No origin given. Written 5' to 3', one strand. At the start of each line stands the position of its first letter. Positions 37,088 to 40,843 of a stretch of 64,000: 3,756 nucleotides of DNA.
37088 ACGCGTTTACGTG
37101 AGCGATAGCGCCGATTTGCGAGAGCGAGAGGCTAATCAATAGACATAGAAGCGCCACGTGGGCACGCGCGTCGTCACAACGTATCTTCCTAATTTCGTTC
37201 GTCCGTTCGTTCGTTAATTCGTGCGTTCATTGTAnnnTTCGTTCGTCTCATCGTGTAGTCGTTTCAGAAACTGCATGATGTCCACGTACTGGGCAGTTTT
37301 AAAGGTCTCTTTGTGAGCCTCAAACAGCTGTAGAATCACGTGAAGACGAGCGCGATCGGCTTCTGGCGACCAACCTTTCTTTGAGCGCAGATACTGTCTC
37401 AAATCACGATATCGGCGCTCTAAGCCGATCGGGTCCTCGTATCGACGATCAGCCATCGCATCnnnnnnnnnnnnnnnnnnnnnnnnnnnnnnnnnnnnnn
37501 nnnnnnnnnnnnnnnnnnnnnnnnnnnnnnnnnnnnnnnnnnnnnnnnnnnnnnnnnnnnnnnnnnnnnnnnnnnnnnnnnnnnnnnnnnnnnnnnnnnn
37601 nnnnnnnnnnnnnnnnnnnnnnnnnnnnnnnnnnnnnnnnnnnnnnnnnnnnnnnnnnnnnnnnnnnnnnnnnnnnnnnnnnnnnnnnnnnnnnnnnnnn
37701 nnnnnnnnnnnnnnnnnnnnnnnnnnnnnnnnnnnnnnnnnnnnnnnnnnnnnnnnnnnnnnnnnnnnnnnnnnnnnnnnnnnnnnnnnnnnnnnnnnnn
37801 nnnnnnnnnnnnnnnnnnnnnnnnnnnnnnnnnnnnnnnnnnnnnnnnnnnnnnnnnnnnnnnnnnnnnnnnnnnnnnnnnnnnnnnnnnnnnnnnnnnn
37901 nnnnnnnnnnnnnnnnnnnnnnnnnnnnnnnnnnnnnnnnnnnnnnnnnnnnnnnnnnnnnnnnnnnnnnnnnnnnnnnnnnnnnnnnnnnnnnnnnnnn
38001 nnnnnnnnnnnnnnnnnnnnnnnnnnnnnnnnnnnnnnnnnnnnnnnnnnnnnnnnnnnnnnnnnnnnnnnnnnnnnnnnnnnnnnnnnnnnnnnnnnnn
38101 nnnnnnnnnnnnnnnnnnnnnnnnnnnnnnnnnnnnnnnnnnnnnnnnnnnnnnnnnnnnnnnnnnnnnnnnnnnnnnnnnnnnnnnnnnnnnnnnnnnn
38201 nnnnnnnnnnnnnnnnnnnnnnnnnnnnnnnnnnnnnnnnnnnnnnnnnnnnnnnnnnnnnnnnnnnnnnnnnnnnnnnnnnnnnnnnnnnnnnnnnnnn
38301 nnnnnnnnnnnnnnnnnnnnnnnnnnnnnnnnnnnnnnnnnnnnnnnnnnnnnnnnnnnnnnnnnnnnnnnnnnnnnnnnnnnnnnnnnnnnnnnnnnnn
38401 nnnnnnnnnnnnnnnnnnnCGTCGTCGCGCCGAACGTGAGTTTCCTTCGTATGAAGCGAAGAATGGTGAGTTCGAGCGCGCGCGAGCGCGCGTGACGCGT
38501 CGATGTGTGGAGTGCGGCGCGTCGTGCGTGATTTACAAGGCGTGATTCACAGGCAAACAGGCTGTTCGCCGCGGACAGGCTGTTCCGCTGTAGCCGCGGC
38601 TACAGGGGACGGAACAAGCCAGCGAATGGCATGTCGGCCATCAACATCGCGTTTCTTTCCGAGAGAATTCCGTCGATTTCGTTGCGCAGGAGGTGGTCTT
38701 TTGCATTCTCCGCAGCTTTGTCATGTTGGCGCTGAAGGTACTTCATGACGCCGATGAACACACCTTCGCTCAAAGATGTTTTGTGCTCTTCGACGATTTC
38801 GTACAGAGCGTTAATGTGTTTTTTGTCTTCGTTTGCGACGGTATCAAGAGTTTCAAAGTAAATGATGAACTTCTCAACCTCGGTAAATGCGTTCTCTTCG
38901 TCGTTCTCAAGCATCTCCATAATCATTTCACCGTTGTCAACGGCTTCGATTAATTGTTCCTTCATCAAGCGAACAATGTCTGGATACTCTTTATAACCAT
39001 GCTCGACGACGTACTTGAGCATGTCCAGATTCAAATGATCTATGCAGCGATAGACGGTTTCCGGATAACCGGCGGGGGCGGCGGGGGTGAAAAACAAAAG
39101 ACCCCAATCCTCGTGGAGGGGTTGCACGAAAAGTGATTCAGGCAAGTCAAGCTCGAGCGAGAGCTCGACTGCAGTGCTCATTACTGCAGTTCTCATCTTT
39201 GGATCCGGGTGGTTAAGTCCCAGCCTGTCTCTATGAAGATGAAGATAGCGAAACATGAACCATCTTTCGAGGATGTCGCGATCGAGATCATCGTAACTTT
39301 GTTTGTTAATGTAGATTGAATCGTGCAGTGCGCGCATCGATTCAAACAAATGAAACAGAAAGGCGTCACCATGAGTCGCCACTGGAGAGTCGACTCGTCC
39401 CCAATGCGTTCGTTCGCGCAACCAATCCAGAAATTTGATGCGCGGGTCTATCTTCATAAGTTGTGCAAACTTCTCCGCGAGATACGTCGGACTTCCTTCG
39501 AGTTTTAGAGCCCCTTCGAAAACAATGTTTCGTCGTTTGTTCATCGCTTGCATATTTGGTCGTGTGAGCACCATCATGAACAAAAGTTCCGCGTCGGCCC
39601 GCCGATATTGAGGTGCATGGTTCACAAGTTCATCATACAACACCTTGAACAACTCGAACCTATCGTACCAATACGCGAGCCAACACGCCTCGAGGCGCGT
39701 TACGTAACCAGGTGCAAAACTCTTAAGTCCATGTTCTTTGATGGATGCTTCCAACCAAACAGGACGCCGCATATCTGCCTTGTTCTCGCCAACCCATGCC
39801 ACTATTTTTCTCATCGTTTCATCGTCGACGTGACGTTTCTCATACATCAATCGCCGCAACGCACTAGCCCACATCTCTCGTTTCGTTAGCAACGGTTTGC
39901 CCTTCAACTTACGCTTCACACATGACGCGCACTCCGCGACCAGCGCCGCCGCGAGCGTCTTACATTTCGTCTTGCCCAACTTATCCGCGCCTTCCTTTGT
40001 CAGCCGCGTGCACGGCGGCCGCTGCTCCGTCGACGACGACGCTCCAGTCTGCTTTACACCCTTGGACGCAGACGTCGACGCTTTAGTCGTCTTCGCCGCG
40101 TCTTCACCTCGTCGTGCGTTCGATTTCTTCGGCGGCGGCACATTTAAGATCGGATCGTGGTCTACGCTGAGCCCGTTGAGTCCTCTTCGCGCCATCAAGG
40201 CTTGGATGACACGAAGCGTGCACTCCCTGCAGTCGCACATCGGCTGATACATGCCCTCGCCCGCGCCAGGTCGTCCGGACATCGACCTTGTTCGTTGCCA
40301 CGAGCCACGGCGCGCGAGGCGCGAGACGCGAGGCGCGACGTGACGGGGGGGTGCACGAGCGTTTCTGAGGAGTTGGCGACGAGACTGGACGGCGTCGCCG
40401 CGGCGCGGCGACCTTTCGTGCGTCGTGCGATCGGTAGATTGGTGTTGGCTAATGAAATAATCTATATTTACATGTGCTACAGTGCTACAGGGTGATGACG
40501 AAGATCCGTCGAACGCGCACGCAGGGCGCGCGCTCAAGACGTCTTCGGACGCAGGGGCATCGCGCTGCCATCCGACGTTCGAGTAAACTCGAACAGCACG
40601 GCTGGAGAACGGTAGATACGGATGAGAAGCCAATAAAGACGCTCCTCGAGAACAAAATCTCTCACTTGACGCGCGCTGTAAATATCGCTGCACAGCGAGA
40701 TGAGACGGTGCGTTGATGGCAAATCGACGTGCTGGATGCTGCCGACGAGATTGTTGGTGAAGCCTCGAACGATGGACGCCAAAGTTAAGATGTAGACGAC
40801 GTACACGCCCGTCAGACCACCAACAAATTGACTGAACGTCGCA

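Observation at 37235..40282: Tandem pair of paralogous genes from an unrecognised Cys-motif protein family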

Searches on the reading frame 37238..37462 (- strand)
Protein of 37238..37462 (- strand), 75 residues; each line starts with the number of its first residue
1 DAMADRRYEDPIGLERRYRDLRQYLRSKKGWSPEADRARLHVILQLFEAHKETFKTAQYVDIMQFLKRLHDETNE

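Call 71: search_solved_structures(query=A8, max_evalue=10, show_alignments=2)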
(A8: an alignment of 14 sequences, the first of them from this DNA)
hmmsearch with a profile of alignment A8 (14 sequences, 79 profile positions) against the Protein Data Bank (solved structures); distinct sequences matched with E-value up to 10: 11.
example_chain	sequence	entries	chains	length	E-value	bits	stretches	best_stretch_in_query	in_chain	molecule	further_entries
6egc_A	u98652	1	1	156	0.0048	20.4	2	15-59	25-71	SC_2L4HC2_23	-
8g4k_A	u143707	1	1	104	0.16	15.5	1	20-58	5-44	5HCS_TGFBR2_1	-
5j0k_A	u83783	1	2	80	0.17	15.4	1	14-59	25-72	designed protein 2L4HC2_23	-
8cwy_B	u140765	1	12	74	0.51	13.9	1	12-59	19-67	T32-15-2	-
2lr8_A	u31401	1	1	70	0.78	13.3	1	22-50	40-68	CASP8-associated protein 2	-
2ou2_A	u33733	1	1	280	0.88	13.1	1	18-70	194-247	Histone acetyltransferase HTATIP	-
8adj_A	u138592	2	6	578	0.95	13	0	18-58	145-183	Poly(ADP-ribose) glycohydrolase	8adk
3jxf_A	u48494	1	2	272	1.6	12.3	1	52-75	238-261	Receptor-type tyrosine-protein phosphatase zeta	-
3s97_A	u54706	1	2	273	1.6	12.3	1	52-75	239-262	Receptor-type tyrosine-protein phosphatase zeta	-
7rmy_A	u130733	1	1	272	1.8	12.2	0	8-47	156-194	De Novo designed tunable homodimer, D_3-337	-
28jw_c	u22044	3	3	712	5.8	10.5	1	19-73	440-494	Small ribosomal subunit protein uS3c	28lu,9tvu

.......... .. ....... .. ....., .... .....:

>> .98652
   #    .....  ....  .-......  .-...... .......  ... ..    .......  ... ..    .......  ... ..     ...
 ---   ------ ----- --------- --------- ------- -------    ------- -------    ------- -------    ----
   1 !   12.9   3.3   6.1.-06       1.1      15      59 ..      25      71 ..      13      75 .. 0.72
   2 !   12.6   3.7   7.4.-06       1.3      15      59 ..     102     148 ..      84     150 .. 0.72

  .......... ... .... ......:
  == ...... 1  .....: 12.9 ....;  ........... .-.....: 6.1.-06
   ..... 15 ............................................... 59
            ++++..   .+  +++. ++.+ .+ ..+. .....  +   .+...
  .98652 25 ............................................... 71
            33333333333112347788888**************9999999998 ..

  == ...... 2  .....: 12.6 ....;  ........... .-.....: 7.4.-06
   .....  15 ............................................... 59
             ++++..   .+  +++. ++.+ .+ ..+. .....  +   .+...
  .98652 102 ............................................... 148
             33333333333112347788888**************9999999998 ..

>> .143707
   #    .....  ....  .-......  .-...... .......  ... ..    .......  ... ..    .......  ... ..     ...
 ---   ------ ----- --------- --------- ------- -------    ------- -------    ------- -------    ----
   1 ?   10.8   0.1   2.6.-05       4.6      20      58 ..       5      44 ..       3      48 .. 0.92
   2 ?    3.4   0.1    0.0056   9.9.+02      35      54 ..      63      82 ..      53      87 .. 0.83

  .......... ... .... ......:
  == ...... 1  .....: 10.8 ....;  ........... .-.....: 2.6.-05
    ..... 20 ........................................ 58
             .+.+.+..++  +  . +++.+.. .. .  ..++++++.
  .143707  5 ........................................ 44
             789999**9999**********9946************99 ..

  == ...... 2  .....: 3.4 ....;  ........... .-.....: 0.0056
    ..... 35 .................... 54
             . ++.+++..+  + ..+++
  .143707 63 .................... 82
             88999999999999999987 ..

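Call 72: search_protein_families(library=pfam, alignment_id=A8, max_evalue=10)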
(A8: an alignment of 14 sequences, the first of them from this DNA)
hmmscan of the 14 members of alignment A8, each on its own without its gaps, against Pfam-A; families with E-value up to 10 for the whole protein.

A. member 1, seq(75 aa): 0 families

B. families by the number of members that match (of 14 scanned): 19 families
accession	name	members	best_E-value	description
PF21632.3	MOV-10_N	3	0.12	Helicase MOV-10, N-terminal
PF20188.4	DUF6551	1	0.0071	Family of unknown function (DUF6551)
PF10073.14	GapR_DNA-bd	1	0.0084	GapR-like, DNA-binding domain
PF20252.3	BIG2_C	1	0.016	BIG2 C-terminal domain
PF05188.22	MutS_II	1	0.017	MutS domain II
PF25417.1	DUF7889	1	0.019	Family of unknown function (DUF7889)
PF02194.20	PXA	1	0.035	PXA domain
PF25251.1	DUF7853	1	0.066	Family of unknown function (DUF7853)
PF03564.21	DUF1759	1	0.076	Protein of unknown function (DUF1759)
PF08875.16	DUF1833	1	0.08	Domain of unknown function (DUF1833)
PF07352.17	Phage_Mu_Gam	1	0.096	Bacteriophage Mu Gam like protein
PF13929.11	mRNA_stabil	1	0.098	mRNA stabilisation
PF03936.21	Terpene_synth_C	1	0.13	Terpene synthase family, metal binding domain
PF08202.16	MIS13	1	0.13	Mis12-Mtw1 protein family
PF07120.17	DUF1376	1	0.13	Protein of unknown function (DUF1376)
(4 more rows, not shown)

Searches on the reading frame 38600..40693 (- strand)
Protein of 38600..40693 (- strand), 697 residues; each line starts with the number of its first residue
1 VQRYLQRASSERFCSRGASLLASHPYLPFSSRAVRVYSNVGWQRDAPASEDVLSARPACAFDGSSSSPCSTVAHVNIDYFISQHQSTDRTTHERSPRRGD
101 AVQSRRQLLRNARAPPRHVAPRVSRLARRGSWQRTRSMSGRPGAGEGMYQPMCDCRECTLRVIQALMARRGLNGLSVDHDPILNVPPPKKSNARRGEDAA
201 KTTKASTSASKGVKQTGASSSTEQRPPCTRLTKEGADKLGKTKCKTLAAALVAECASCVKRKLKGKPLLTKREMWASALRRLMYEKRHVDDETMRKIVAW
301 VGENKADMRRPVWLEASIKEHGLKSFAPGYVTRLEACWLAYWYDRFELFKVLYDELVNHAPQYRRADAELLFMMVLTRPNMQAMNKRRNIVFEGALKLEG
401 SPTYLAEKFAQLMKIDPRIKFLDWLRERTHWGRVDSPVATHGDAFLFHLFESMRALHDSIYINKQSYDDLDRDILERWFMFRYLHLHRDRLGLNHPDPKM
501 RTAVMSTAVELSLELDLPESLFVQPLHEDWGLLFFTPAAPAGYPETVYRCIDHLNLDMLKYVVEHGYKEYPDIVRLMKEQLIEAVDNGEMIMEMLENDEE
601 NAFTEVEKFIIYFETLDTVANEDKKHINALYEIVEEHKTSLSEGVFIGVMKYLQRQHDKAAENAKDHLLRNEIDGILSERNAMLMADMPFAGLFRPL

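Call 4: search_protein_families(library=pfam, proteins=[window:38600-40693:-], max_evalue=1)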
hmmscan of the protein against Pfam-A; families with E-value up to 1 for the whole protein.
window:38600-40693:- (697 aa): 3 families
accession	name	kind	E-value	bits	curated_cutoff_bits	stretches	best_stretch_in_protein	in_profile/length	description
PF03981.17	Ubiq_cyt_C_chap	-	0.13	12.7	21.5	1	270-303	87-120/140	Ubiquinol-cytochrome C chaperone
PF13929.11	mRNA_stabil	-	0.2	11.1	25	0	587-635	137-185/286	mRNA stabilisation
PF05188.22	MutS_II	-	0.26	12.2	25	1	587-677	23-103/133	MutS domain II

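Call 6: find_homologous_proteins(query=window:38600-40282:-)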
Query window:38600-40282:- (560 aa): 3 proteins with E <= 0.001 among 8000 candidates.
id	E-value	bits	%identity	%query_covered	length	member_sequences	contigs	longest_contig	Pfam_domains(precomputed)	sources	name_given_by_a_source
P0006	0.0e+0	1278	98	100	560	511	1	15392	-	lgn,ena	-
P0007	7.5e-213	726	97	58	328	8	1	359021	-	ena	-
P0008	6.0e-205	700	65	92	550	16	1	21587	-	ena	-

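Call 8: find_encoding_contigs(protein=P0008, flank=10000, max_places=4)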
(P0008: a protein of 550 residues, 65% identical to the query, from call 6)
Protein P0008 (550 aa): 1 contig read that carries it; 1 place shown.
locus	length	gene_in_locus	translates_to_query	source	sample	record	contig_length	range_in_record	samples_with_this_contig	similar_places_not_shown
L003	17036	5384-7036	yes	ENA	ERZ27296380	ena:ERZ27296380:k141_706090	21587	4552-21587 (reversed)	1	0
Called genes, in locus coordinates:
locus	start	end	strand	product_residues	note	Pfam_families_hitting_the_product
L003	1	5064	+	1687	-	?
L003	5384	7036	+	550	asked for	-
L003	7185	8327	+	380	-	-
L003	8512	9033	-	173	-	PF00179:UQ_con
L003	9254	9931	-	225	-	PF06417:EMC4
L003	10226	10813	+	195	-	-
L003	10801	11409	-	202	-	-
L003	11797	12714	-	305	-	PF00249:Myb_DNA-binding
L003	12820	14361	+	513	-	PF00085:Thioredoxin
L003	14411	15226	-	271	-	PF02517:Rce1-like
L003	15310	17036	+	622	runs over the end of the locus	PF02893:GRAM, PF16016:VASt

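Call 28: search_protein_families(library=pfam, alignment_id=A2, max_evalue=10)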
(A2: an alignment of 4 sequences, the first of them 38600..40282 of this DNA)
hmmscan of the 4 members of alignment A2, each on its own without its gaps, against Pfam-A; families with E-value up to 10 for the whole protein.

A. member 1, window:38600-40282:- (560 aa): 3 families
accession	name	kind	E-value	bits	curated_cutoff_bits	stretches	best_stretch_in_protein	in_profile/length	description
PF03981.17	Ubiq_cyt_C_chap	-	0.085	13.4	21.5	1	133-166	87-120/140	Ubiquinol-cytochrome C chaperone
PF13929.11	mRNA_stabil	-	0.18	11.3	25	1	450-498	137-185/286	mRNA stabilisation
PF05188.22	MutS_II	-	0.19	12.6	25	1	450-541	23-104/133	MutS domain II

B. families by the number of members that match (of 4 scanned): 5 families
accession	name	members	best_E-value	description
PF03981.17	Ubiq_cyt_C_chap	1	0.085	Ubiquinol-cytochrome C chaperone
PF13929.11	mRNA_stabil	1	0.18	mRNA stabilisation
PF20188.4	DUF6551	1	0.18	Family of unknown function (DUF6551)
PF05188.22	MutS_II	1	0.19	MutS domain II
PF20252.3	BIG2_C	1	0.19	BIG2 C-terminal domain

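Call 47: predict_structure(alignment_id=A4)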
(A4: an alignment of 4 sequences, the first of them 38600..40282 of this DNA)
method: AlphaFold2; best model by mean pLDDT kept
length: 560 residues; sequences in the alignment: 4
mean_pLDDT: 42.1   pTM: 0.27
mean pLDDT of the five models: 42.1, 38.4, 38.1, 37.5, 35.2
residues with pLDDT >= 90: 0; 70-90: 0; 50-70: 199; < 50: 361
segments of 3 or more residues with pLDDT < 50: 1-140, 147-151, 221-413, 417-420, 429-433, 554-560
pLDDT, mean of each block of 10 residues (from residue 1): 26 28 36 32 27 27 27 25 27 31 29 27 39 47 49 55 54 63 59 61 53 54 43 39 26 24 30 32 33 31 30 31 31 33 38 38 44 45 34 29 36 49 51 51 57 58 61 58 56 61 58 60 60 55 58 44
secondary structure, 60 per line:
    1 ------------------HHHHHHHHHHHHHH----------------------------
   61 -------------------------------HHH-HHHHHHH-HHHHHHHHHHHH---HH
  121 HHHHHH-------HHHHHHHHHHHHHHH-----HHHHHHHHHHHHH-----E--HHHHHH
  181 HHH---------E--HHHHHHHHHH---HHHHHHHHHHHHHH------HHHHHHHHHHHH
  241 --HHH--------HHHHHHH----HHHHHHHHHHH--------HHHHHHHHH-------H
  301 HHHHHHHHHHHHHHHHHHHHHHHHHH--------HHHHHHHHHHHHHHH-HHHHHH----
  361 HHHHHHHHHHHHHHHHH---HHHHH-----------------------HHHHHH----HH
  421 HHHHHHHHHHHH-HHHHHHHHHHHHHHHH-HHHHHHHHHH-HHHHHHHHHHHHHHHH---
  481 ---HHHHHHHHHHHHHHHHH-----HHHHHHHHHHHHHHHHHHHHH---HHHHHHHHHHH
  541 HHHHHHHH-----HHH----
elements in order: H19-32 H96-102 H104-115 H119-126 H134-148 H154-166 H175-183 H196-205 H209-222 H229-240 H254-260 H265-275 H284-292 H300-326 H335-349 H351-356 H361-377 H381-385 H409-414 H419-432 H434-449 H451-460 H462-477 H484-500 H506-526 H530-548

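Call 78: find_related_loci(query=A7, collection=metagenome_contigs, flank=4000)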
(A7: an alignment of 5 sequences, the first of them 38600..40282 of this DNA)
Query A7 (560 aa) in metagenome_contigs; peptide patterns used: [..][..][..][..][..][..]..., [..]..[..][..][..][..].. (x = any residue, [..] = any of these).
106 stretches matched a pattern; 12 encode a relative of the query (tblastn E <= 1e-3); 12 distinct loci.
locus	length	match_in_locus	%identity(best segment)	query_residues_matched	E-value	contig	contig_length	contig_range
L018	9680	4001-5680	100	1-560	0e+0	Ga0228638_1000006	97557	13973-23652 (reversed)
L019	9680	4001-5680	99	1-560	0e+0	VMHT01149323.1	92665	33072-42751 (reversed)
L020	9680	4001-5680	99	1-560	0e+0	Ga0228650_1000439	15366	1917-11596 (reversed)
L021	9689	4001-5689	98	1-560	0e+0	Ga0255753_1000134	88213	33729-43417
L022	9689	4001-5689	98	1-560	0e+0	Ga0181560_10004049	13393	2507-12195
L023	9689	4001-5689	96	1-560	0e+0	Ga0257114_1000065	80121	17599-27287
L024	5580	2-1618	96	26-560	0e+0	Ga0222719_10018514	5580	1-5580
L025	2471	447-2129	62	12-558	0e+0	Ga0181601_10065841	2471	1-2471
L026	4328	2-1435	64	91-558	0e+0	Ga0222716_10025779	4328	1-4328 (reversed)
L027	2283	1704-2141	30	397-543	2e-16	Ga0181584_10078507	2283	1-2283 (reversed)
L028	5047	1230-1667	30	397-543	2e-16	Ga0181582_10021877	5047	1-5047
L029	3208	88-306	37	471-543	7e-12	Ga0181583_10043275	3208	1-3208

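Call 83: search_solved_structures(query=A7, max_evalue=10)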
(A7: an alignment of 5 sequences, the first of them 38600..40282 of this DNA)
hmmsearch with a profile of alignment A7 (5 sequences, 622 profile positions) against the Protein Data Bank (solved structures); distinct sequences matched with E-value up to 10: 11.
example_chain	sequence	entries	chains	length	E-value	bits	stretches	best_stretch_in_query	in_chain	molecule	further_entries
1s70_B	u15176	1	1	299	0.14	14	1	441-509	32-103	130 kDa myosin-binding subunit of smooth muscle myosin phophatase (M130)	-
3j6x_74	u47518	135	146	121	0.16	13.7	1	39-79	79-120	60S ribosomal protein L34 | 60S ribosomal protein L34-A | EL34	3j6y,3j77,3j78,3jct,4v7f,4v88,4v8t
6woo_g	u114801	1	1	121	0.16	13.7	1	38-80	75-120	eL34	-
4u3n_O4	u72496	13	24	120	0.2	13.4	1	39-79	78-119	Large ribosomal subunit protein eL34A | 60S ribosomal protein L34-A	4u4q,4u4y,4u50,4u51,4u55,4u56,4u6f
7uqz_g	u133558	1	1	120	0.24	13.2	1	38-78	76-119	60S ribosomal protein L34-A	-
5mfb_A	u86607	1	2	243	0.25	13.1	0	343-409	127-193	YIII(Dq)4CqI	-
4d4e_A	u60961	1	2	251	0.25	13.1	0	344-409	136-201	ARMADILLO REPEAT PROTEIN ARM00016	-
4v6i_Bi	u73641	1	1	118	0.31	12.8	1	38-75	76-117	60S ribosomal protein rpL34 (L34e)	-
4u3m_O4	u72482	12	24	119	0.37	12.5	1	38-76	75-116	60S ribosomal protein L34-A | 60S ribosomal protein L34-A (eL34)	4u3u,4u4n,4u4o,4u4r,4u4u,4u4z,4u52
6p8t_C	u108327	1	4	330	1.3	10.7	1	371-437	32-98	Phenylalanine--tRNA ligase alpha subunit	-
9ygm_Lh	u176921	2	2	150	4.2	9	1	38-97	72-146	60S ribosomal protein eL34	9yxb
